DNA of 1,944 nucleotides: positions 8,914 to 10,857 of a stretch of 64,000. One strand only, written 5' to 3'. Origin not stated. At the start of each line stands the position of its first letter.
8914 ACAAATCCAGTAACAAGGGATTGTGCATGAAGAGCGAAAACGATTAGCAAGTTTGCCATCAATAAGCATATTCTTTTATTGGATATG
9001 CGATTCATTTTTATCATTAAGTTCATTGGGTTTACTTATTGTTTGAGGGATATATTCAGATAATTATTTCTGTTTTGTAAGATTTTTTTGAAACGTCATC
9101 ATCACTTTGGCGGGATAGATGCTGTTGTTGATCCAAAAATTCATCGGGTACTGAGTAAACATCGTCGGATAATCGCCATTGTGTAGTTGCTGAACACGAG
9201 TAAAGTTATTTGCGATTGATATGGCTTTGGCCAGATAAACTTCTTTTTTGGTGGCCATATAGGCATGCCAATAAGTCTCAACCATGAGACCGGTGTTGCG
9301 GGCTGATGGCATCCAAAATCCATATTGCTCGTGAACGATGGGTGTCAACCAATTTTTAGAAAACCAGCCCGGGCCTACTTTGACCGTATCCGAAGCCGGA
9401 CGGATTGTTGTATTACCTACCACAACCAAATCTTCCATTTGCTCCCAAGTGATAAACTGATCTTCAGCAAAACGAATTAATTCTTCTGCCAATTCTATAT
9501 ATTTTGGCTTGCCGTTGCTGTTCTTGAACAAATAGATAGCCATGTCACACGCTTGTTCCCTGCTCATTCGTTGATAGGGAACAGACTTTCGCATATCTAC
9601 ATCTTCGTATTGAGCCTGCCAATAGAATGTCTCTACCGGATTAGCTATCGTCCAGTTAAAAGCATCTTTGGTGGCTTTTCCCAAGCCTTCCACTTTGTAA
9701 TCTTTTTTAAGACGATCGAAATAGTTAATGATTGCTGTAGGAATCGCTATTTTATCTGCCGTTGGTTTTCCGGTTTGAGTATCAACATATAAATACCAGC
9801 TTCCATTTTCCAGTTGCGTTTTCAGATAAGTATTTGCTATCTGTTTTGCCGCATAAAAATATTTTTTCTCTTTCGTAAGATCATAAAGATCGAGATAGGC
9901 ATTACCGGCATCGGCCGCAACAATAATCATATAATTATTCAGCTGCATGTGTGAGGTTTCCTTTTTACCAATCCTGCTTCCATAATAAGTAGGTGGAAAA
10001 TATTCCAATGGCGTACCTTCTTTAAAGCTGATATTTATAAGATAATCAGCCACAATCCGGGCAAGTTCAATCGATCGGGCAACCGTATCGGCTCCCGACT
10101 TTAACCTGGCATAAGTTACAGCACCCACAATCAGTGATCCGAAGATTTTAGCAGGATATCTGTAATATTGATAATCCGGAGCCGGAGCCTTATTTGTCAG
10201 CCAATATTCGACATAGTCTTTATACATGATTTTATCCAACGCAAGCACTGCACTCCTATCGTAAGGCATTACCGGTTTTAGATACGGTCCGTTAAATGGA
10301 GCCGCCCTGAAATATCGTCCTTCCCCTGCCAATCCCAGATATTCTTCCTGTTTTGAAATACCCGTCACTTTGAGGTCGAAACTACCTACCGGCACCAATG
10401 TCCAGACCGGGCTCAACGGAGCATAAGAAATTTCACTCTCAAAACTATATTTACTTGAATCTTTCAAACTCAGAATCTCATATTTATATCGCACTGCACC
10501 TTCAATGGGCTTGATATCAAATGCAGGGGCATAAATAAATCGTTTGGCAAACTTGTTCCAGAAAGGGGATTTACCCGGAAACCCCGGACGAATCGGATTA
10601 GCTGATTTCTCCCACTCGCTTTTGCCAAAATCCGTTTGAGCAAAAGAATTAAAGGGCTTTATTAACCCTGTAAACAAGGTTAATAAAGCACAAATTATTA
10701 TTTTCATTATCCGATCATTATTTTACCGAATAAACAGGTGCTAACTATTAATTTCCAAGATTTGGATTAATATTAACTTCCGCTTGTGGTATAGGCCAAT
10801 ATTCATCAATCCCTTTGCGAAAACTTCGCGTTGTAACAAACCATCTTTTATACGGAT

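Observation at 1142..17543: SusC/SusD locus under ECF-sigma/anti-sigma control whose cargo is phosphoesterases plus a triplicated unknown protein, not glycoside hydrolases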

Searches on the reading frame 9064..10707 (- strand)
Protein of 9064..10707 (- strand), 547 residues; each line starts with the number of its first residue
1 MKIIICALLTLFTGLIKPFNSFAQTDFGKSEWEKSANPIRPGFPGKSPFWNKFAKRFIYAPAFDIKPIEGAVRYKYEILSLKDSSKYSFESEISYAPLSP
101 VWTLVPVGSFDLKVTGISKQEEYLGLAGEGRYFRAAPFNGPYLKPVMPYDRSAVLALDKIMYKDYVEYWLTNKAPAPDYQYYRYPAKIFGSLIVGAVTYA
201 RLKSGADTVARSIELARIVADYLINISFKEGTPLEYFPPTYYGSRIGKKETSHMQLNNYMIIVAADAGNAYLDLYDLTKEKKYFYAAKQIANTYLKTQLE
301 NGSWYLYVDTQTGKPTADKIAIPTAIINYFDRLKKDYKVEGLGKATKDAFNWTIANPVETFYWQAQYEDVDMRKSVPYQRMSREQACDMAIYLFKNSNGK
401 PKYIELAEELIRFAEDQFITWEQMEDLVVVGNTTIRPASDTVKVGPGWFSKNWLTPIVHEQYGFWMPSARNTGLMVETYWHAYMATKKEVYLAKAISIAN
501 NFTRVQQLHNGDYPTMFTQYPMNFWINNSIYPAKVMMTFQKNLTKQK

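Call 3: search_protein_families(library=pfam, proteins=[window:9064-10707:-], max_evalue=0.01)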
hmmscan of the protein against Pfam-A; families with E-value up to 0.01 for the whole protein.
window:9064-10707:- (547 aa): 2 families
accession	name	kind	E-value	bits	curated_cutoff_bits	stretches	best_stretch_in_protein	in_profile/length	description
PF01532.26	Glyco_hydro_47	-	0.00074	19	22.9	1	265-509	147-397/455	Glycosyl hydrolase family 47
PF06917.19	Pectate_lyase_2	-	0.005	16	26.6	0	246-304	387-445/491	Periplasmic pectate lyase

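Call 4: search_protein_families(library=ncbifam, proteins=[window:9064-10707:-], max_evalue=0.01)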
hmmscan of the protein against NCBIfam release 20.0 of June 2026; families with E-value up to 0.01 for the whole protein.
window:9064-10707:- (547 aa): 0 families

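Call 7: search_solved_structures(query=window:9064-10707:-, max_evalue=10, show_alignments=2)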
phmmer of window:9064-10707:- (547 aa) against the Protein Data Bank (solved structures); distinct sequences matched with E-value up to 10: 0.

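Call 9: find_homologous_proteins(query=window:9064-10707:-, max_evalue=0.001)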
Query window:9064-10707:- (547 aa): 475 proteins with E <= 0.001 among 8000 candidates; the best 120 are listed.
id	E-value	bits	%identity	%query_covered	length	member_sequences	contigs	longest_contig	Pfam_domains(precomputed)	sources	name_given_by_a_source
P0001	0.0e+0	1266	100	100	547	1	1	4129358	-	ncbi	-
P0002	1.3e-285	966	76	99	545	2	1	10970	PF25840.1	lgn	-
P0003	1.6e-278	943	74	99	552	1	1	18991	PF25840.1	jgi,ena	-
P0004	2.1e-273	926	73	99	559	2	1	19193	PF25840.1,PF06662.20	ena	-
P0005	2.4e-248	843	65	100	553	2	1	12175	PF01532.27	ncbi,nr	ncbi:MAG: hypothetical protein Q7S40_06160 [Opitutaceae bacterium]|nr:hypothetical protein [Opitutac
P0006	7.4e-246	835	68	95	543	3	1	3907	-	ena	-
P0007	1.0e-244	831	63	100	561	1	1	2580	-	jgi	jgi:hypothetical protein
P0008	6.0e-243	825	65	95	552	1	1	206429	-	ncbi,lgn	-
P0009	5.4e-242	822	67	98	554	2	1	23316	PF01532.27,PF25840.1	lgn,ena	-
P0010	1.0e-240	818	65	95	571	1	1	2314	-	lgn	-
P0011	1.4e-240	818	64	100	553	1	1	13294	-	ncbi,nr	ncbi:MAG: hypothetical protein Q7S40_14150 [Opitutaceae bacterium]|nr:hypothetical protein [Opitutac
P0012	1.1e-239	815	66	95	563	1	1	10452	-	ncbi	-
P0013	4.2e-238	809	63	100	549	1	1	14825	PF25840.1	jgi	jgi:maltose/maltodextrin transport system substrate-binding protein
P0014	1.4e-237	808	64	100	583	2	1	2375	PF25840.1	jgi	jgi:hypothetical protein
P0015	6.9e-236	802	64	95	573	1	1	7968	PF01532.27,PF25840.1,PF07944.19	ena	-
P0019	1.3e-232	791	65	95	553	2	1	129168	PF25840.1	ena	-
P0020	8.5e-232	789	65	96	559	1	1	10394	PF25840.1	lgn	-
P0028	1.4e-224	765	61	99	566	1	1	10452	PF01532.27,PF25840.1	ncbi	-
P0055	8.8e-197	673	69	77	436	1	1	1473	PF01532.27,PF25840.1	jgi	jgi:maltose/maltodextrin transport system substrate-binding protein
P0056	9.4e-197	673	56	100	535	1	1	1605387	-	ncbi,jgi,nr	ncbi:MAG: hypothetical protein K0S09_346 [Sphingobacteriaceae bacterium]|jgi:maltose/maltodextrin tr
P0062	1.4e-195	669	56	99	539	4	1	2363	PF25840.1,PF06662.20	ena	-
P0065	7.3e-195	667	57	95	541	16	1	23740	PF25840.1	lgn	-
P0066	1.3e-194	666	57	96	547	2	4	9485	PF25840.1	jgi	jgi:hypothetical protein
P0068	2.9e-194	665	55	98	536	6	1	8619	PF25840.1,PF06662.20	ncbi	ncbi:MAG TPA: hypothetical protein VGD22_12335 [Sphingobacteriaceae bacterium]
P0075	1.5e-193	662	54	100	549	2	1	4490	PF25840.1,PF07944.19,PF06662.20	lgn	-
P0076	2.6e-193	662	56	95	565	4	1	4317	PF01532.27,PF25840.1,PF06662.20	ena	-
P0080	6.0e-192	657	55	100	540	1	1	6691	PF25840.1,PF07944.19,PF06662.20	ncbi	ncbi:MAG: hypothetical protein WD555_03310 [Fulvivirga sp.]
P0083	2.4e-191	655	56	96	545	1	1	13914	PF25840.1,PF06662.20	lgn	-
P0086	3.8e-191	654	56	96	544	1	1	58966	PF25840.1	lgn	-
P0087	5.7e-191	654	57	96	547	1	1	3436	PF25840.1,PF06662.20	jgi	jgi:maltose/maltodextrin transport system substrate-binding protein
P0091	1.3e-190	653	58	94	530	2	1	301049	-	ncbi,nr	ncbi:hypothetical protein DHD80_07035 [Gramella sp. AN32]|nr:hypothetical protein [Gramella sp. AN32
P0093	2.0e-190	652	54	100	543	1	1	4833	PF25840.1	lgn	-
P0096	5.4e-190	651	53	100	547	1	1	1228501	PF25840.1,PF06662.20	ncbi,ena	-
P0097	6.4e-190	650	54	99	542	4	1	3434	PF25840.1,PF06662.20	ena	-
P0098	7.5e-190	650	54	99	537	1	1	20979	PF25840.1,PF07944.19,PF06662.20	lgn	-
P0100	1.1e-189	650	56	95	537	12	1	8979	PF25840.1,PF06662.20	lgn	-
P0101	1.2e-189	649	55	99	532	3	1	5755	PF01532.27,PF25840.1,PF06662.20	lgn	-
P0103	1.6e-189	649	54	99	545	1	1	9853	PF06917.20,PF07221.18,PF25840.1,PF06662.20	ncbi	ncbi:MAG: hypothetical protein ACO1OQ_06020 [Rufibacter sp.]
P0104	3.5e-189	648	55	95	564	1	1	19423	PF25840.1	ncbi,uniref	ncbi:hypothetical protein [Daejeonella sp.]|uniref:hypothetical protein n=1 Tax=Daejeonella sp. TaxI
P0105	4.1e-189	648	58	96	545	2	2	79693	PF25840.1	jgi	jgi:hypothetical protein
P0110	1.3e-188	646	55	95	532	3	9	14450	PF25840.1,PF06662.20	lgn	-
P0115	7.2e-188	644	53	100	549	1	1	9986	PF25840.1,PF06662.20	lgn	-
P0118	1.6e-187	642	56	99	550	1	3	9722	PF25840.1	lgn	-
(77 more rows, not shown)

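Call 12: find_encoding_contigs(protein=P0001, flank=10000, max_places=3)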
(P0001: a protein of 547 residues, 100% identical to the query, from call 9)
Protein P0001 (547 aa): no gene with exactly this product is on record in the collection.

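Call 13: find_encoding_contigs(protein=P0056, flank=10000, max_places=2)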
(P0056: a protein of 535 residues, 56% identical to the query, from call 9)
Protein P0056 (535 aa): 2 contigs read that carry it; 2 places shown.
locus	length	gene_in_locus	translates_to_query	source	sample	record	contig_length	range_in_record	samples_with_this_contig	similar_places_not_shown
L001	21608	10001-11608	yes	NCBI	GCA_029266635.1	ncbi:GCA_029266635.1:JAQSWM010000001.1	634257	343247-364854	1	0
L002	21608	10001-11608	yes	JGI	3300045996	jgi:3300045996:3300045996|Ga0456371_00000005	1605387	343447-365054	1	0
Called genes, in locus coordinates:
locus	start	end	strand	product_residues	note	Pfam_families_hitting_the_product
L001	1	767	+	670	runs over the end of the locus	PF16126:DUF4838 (weak)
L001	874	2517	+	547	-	-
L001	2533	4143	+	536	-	-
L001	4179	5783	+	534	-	-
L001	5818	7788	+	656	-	PF16126:DUF4838 (weak)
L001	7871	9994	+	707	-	PF03648:Glyco_hydro_67N (weak)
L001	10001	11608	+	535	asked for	-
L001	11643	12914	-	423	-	PF05193:Peptidase_M16_C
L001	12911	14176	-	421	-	PF00675:Peptidase_M16, PF05193:Peptidase_M16_C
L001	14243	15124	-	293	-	PF03279:Lip_A_acyltrans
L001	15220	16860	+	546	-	PF01979:Amidohydro_1, PF13382:Adenine_deam_C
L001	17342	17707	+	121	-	PF01250:Ribosomal_S6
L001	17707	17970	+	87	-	PF01084:Ribosomal_S18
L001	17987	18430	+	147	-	PF01281:Ribosomal_L9_N, PF03948:Ribosomal_L9_C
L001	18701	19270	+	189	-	PF00912:Transgly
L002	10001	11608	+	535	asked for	-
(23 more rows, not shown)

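Call 14: find_encoding_contigs(protein=P0091, flank=10000, max_places=2)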
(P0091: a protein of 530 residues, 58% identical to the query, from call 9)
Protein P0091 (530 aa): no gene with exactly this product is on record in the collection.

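Call 15: find_related_loci(query=A2, collection=genome_contigs, flank=10000)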
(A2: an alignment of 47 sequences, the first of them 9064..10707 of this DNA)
Query A2 (547 aa) in genome_contigs; peptide patterns used: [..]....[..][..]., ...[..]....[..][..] (x = any residue, [..] = any of these).
146 stretches matched a pattern; 92 encode a relative of the query (tblastn E <= 1e-3); the best 80 are kept; 75 distinct loci.
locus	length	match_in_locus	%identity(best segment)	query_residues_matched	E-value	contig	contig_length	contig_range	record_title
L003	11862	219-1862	64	3-547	0e+0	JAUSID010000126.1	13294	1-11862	MAG: Opitutaceae bacterium isolate E14_metabat.bin.223 E14_k141_308548, whole genome shotgun sequence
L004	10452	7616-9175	66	27-545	0e+0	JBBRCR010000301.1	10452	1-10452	MAG: Opitutales bacterium isolate Co_metawrap_2411 Cmw_2411_k141_20561383_length_10452_cov_11.0000, whole genome shotgun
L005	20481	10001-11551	58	27-543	0e+0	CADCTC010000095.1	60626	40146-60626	MAG: uncultured Chloroflexi bacterium isolate AVDCRST_MAG77 genome assembly, contig: NODE17, whole genome shotgun sequen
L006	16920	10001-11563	57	3-543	0e+0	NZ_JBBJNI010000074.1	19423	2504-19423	MAG: Daejeonella sp. isolate RUP_SRG_10 MBC-RUP_F0-S0_1222, whole genome shotgun sequence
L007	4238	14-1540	57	20-546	0e+0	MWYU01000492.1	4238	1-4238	MAG: Chitinophagales bacterium 62-2 NODE_343_length_4238_cov_4.32693_ID_10036, whole genome shotgun sequence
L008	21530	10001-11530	59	25-547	0e+0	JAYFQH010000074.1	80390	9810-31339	MAG: Paludibacter sp. isolate CA_177 c_CA_000000008545, whole genome shotgun sequence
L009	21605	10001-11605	56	1-545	0e+0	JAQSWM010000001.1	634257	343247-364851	MAG: Sphingobacteriaceae bacterium isolate C_No_T20_C_bin.73 scaffold_1, whole genome shotgun sequence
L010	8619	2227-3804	55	6-543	0e+0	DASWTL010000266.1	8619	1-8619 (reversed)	MAG TPA_asm: Sphingobacteriaceae bacterium isolate SMAG_U3574 k141_238642, whole genome shotgun sequence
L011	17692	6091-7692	56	3-547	0e+0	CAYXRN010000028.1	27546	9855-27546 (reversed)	MAG TPA_asm: uncultured Chitinophagaceae bacterium isolate SRP187154_co1_103 genome assembly, contig: NODE_1669_length_2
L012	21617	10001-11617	56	4-547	0e+0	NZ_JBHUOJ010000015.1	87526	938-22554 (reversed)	Christiangramia antarctica strain KCTC 52925 platanus_K_17_124_15, whole genome shotgun sequence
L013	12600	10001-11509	56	25-545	0e+0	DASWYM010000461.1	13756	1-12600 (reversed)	MAG TPA_asm: Chitinophagaceae bacterium isolate SMAG_U3711 k141_777469, whole genome shotgun sequence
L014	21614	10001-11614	53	1-547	0e+0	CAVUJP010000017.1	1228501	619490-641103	MAG: uncultured Flavobacteriaceae bacterium isolate MFD01721.bin.1.309 genome assembly, contig: contig_8808, whole genom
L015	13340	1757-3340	54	1-546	0e+0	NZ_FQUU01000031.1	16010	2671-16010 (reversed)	Flavisolibacter ginsengisoli DSM 18119, whole genome shotgun sequence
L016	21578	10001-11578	54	4-543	0e+0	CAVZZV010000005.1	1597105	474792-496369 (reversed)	MAG: uncultured Bacteroidales bacterium isolate MFD01721.bin.1.65 genome assembly, contig: contig_7090, whole genome sho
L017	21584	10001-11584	54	3-546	0e+0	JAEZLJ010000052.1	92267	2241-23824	MAG: Bacteroidetes bacterium isolate OH_CDB_66 k127_234561, whole genome shotgun sequence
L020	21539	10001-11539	54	21-546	0e+0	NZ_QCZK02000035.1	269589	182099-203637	Botryobacter ruber strain SYSU D60016 SYSU_D60016_Contig35, whole genome shotgun sequence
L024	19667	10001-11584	54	9-547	0e+0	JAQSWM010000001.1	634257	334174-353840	MAG: Sphingobacteriaceae bacterium isolate C_No_T20_C_bin.73 scaffold_1, whole genome shotgun sequence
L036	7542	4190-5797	36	3-545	1e-103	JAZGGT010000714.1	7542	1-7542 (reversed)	MAG: Bacteroidales bacterium isolate SCS5bin.21 SCS5bin.21_714, whole genome shotgun sequence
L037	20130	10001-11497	37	33-545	3e-102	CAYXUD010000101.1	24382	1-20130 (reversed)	MAG TPA_asm: uncultured Bacteroides sp. isolate SRP185410_co1_383 genome assembly, contig: k141_1623313, whole genome sh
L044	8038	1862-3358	36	33-545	1e-96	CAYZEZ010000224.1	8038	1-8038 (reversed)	MAG TPA_asm: uncultured Bacteroides sp. isolate binchicken_co150_186 genome assembly, contig: NODE_23591_length_8038_cov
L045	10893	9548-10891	37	38-513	1e-96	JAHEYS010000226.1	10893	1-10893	MAG: Prolixibacteraceae bacterium isolate nzgw133 NODE_4473_length_10894_cov_3.875336, whole genome shotgun sequence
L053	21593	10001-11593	34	2-528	3e-87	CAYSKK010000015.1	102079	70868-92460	MAG TPA_asm: uncultured Chthoniobacter sp. isolate binchicken_co322_90 genome assembly, contig: NODE_376_length_102079_c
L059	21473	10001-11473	32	33-536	4e-80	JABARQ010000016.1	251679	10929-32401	MAG: Prosthecobacter sp. isolate Bin_70R c_000000000222, whole genome shotgun sequence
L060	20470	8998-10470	31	33-536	1e-79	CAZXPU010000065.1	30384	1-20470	MAG TPA_asm: uncultured Brevifollis sp. isolate SRP292972_co3_92 genome assembly, contig: NODE_939_length_30384_cov_5.79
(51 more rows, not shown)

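Call 16: predict_structure(alignment_id=A2)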
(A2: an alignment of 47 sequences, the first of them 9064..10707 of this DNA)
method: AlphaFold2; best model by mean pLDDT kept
length: 547 residues; sequences in the alignment: 47
mean_pLDDT: 92.8   pTM: 0.91
mean pLDDT of the five models: 92.8, 92.0, 91.6, 91.6, 89.3
residues with pLDDT >= 90: 469; 70-90: 45; 50-70: 26; < 50: 7
segments of 3 or more residues with pLDDT < 50: 16-21
pLDDT, mean of each block of 10 residues (from residue 1): 55 49 81 92 66 86 90 98 98 94 97 97 95 96 96 96 97 95 94 97 93 98 98 98 91 94 97 98 99 98 98 96 97 98 98 94 91 89 94 97 97 93 93 90 94 94 85 97 98 98 97 95 92 97 94
secondary structure, 60 per line:
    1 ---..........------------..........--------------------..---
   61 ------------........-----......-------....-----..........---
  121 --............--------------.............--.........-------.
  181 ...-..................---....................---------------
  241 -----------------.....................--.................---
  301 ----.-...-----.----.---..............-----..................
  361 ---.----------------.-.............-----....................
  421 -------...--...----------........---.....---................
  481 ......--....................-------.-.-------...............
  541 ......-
elements in order: H4-13 H26-35 E73-80 E86-91 H99-102 E108-117 E123-134 H149-161 H164-172 H180-183 H185-202 H206-225 E258-260 H261-278 H281-297 E307-309 H324-337 H343-360 H383-395 H401-418 E428-430 E433-435 E457-461 E465-468 H469-486 H489-508 H526-546

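Call 19: fold_search(model_id=the predicted structure, library=pdb)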
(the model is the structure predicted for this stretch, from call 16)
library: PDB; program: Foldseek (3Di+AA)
matches with E <= 10: 1079; with E <= 0.001: 145
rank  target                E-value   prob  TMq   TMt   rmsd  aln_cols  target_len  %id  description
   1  6u4z                  3.7e-10  1.00  0.47  0.53  19.4       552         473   11  Crystal Structure of a family 76 glycoside hydrolase from a bovine Bacteroides thetaiotaomicron strain (released 2020-04-29)
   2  8h1l_C                3.1e-07  1.00  0.47  0.59   6.5       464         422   12  Crystal structure of glucose-2-epimerase in complex with D-Glucitol from Runella slithyformis Runsl_4512 (released 2023-07-12)
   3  8h1n                  4.0e-07  1.00  0.46  0.58   6.9       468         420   12  Crystal structure of glucose-2-epimerase mutant_D254A in complex with D-Glucitol from Runella slithyformis Runsl_4512 (released 2023-07-12)
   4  8h1l_B                4.2e-07  1.00  0.46  0.57   6.8       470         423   12  Crystal structure of glucose-2-epimerase in complex with D-Glucitol from Runella slithyformis Runsl_4512 (released 2023-07-12)
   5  8h1l_A                4.6e-07  1.00  0.45  0.57   7.1       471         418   12  Crystal structure of glucose-2-epimerase in complex with D-Glucitol from Runella slithyformis Runsl_4512 (released 2023-07-12)
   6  7d5g_A                7.3e-07  1.00  0.40  0.54   8.2       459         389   11  Crystal structure of the CsCE with ligand to have a insight into the catalytic mechanism (released 2021-12-01)
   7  4z4j                  1.0e-06  1.00  0.43  0.56   7.6       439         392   11  Crystal Structure of cellobiose 2-epimerase from Caldicellulosiruptor saccharolyticus DSM 8903 (released 2016-04-13)
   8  8h1k                  1.2e-06  1.00  0.46  0.58   6.7       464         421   12  Crystal structure of glucose-2-epimerase from Runella slithyformis Runsl_4512 (released 2023-07-12)
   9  5zig_D                1.3e-06  1.00  0.48  0.63   6.6       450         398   10  The Structure of cellobiose 2-epimerase from Spirochaeta thermophila DSM 6192 (released 2019-04-10)
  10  8wbu                  1.4e-06  1.00  0.41  0.54   7.8       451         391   11  The crystal structure of circular mannose with mutant H247F of the cellobiose 2-epimerase from Caldicellulosiruptor sacc (released 2023-10-25)
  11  8bry_B                1.5e-06  1.00  0.44  0.59   6.7       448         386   12  Room-temperature structure of Pedobacter heparinus N-acetylglucosamine 2-epimerase at atmospheric pressure (released 2023-12-13)
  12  5no8_A                1.5e-06  1.00  0.40  0.34  12.3       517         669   12  Polysaccharide Lyase BACCELL_00875 (released 2017-06-28)
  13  8h1m                  1.6e-06  1.00  0.46  0.58   7.2       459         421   12  Crystal structure of glucose-2-epimerase mutant_D254A from Runella slithyformis Runsl_4512 (released 2023-07-12)
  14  5nok_A                1.7e-06  1.00  0.41  0.35  11.7       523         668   12  Polysaccharide Lyase BACCELL_00875 (released 2017-06-28)
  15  4z4l                  1.9e-06  1.00  0.44  0.58   7.5       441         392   12  Crystal Structure of cellobiose 2-epimerase from Caldicellulosiruptor saccharolyticus DSM 8903 (released 2016-04-13)
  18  4v1s_A                2.7e-06  1.00  0.45  0.64   6.6       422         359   11  Structure of the GH76 alpha-mannanase BT2949 from Bacteroides thetaiotaomicron (released 2015-02-11)
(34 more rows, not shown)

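Call 23: search_protein_families(library=pfam, proteins=[L012:2427-3203:+, L012:3209-3937:+, L012:3954-4862:+, L012:4866-6623:+, L012:6632-7810:+, L012:7846-8730:+, L012:8720-9610:-, L012:12199-12942:+, L012:12957-13805:+, L012:15898-17208:+], max_evalue=0.001)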
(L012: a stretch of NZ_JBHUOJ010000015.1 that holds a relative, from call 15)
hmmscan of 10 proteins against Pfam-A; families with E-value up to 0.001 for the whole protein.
L012:2427-3203:+ (258 aa): 3 families
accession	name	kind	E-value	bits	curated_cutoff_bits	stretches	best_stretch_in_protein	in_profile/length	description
PF13561.12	adh_short_C2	-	3.1e-38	132.1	27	1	15-251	8-236/236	Enoyl-(Acyl carrier protein) reductase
PF00106.31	adh_short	-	5.9e-38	130.8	26.6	1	5-201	2-193/195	short chain dehydrogenase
PF08659.16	KR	-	2.7e-07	31.1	22.6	1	6-118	3-115/180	KR domain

L012:3209-3937:+ (242 aa): 1 family
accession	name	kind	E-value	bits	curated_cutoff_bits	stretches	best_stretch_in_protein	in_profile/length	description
PF01925.25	TauE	-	7.6e-23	81.8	32.6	1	8-234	2-235/237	Sulfite exporter TauE/SafE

L012:3954-4862:+ (302 aa): 1 family
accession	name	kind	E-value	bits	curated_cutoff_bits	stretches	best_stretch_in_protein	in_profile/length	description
PF00701.28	DHDPS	-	2.7e-28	99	22.1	1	7-278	2-270/289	Dihydrodipicolinate synthetase family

L012:4866-6623:+ (585 aa): 1 family
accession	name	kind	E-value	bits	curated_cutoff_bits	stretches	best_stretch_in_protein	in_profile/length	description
PF00474.23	SSF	-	1.3e-71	242.1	22.8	1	53-487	1-406/406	Sodium:solute symporter family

L012:6632-7810:+ (392 aa): 2 families
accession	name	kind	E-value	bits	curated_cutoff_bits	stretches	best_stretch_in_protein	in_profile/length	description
PF13378.12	MR_MLE_C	-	1.3e-44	153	29.4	1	169-379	4-218/219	Enolase C-terminal domain-like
PF02746.21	MR_MLE_N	-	7.9e-13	49.1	22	1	51-143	29-115/117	Mandelate racemase / muconate lactonizing enzyme, N-terminal domain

L012:7846-8730:+ (294 aa): 2 families
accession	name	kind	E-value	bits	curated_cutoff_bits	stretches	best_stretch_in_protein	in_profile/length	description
PF08450.18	SGL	-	7.8e-75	252.1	26.3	1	16-259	1-246/246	SMP-30/Gluconolactonase/LRE-like region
PF03088.22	Str_synth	-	0.00092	19.7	25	0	124-173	34-84/89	Strictosidine synthase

L012:8720-9610:- (296 aa): 4 families
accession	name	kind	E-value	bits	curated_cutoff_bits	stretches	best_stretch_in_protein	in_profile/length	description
PF12833.13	HTH_18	-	8.9e-22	77.6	33.6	1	210-287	2-79/80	Helix-turn-helix domain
PF00165.29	HTH_AraC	-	2.2e-13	50.4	26.6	2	250-286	6-41/42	Bacterial regulatory helix-turn-helix proteins, AraC family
PF02311.25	AraC_binding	-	0.00042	20.5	21.1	1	31-76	17-62/135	AraC-like ligand binding domain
PF07883.17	Cupin_2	-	0.00058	20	27.2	0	30-77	11-58/70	Cupin domain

L012:12199-12942:+ (247 aa): 4 families
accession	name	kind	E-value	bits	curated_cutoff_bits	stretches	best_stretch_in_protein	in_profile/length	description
PF00106.31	adh_short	-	6.7e-55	186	26.6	1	7-197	1-192/195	short chain dehydrogenase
PF13561.12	adh_short_C2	-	1.6e-52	178.9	27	1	13-243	1-234/236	Enoyl-(Acyl carrier protein) reductase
PF08659.16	KR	-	7.1e-10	39.5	22.6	1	9-161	3-156/180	KR domain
PF23441.1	SDR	-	1.5e-06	28.2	27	1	4-230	5-243/258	SDR-like rossmann domain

L012:12957-13805:+ (282 aa): 1 family
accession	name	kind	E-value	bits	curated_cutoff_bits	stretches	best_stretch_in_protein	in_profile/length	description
PF01557.24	FAA_hydrolase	-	7.8e-71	238.6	23.9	1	77-281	1-213/214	Fumarylacetoacetate (FAA) hydrolase C-terminal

L012:15898-17208:+ (436 aa): 1 family
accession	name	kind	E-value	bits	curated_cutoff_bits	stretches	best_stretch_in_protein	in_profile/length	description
PF07690.21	MFS_1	-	1.8e-20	73.6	33.4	1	26-388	2-346/347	Major Facilitator Superfamily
